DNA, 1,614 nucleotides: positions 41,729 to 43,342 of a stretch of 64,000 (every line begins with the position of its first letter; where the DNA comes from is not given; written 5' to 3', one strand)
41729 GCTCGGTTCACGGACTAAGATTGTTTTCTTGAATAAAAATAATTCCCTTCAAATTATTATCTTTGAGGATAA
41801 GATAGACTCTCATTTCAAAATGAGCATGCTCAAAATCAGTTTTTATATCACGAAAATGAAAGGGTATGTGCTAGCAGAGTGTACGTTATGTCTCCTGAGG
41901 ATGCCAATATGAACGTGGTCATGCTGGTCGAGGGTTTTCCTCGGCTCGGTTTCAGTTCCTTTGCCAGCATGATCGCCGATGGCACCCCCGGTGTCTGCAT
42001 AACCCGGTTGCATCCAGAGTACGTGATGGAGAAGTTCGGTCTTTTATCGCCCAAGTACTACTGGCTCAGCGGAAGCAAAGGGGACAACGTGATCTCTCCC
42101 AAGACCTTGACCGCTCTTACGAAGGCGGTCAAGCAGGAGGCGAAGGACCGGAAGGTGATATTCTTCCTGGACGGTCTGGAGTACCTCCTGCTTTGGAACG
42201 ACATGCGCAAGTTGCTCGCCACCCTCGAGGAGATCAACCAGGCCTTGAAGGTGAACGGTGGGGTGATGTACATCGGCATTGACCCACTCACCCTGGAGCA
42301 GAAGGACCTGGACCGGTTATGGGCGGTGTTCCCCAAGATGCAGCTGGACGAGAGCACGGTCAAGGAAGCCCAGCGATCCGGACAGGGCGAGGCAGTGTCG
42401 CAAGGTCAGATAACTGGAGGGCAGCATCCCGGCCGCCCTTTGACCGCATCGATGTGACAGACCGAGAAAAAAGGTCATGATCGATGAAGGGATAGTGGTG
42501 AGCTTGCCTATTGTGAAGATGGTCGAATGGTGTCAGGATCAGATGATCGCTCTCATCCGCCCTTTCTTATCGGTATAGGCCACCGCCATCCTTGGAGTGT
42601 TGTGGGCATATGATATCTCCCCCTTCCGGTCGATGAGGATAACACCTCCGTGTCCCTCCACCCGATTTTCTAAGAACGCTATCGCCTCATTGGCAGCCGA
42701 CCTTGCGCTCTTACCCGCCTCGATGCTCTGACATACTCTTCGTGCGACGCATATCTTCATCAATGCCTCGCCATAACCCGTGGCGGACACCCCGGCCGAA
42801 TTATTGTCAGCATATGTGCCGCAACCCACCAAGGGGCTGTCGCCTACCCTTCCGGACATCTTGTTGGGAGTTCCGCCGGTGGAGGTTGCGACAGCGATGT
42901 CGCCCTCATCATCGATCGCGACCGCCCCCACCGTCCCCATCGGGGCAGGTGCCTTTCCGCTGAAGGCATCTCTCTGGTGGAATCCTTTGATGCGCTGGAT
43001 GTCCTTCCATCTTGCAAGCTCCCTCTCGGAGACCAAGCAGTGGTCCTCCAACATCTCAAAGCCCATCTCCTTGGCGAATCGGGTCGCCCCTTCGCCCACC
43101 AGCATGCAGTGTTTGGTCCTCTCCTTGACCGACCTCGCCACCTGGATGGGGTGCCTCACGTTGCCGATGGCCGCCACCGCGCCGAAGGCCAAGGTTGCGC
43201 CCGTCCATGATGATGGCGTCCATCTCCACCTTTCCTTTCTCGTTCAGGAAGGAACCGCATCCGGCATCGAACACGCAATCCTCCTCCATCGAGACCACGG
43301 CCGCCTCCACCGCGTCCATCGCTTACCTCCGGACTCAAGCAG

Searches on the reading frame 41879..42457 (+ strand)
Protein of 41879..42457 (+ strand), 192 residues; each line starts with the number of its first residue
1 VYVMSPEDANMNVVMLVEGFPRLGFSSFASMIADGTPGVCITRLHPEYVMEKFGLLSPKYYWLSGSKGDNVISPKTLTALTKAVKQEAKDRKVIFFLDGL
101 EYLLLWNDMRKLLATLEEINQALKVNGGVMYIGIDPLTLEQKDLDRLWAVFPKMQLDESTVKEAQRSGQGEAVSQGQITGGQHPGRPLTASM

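Call 22: search_protein_families(library=pfam, proteins=[window:41879-42457:+], max_evalue=0.001)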
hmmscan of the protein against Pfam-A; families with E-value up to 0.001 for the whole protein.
window:41879-42457:+ (192 aa): 1 family
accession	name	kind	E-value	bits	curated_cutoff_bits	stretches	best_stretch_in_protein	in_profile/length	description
PF05763.18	DUF835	-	1.3e-21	77.2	33.1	1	28-147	12-132/136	Protein of unknown function (DUF835)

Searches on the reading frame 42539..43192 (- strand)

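Call 26: search_protein_families(library=pfam, proteins=[window:42539-43192:-], max_evalue=0.00001)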
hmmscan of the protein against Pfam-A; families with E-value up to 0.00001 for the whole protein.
window:42539-43192:- (217 aa): 1 family
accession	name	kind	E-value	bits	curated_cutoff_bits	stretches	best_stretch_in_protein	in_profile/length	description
PF01112.23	Asparaginase_2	-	2.9e-70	237.3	27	1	1-212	86-303/309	Asparaginase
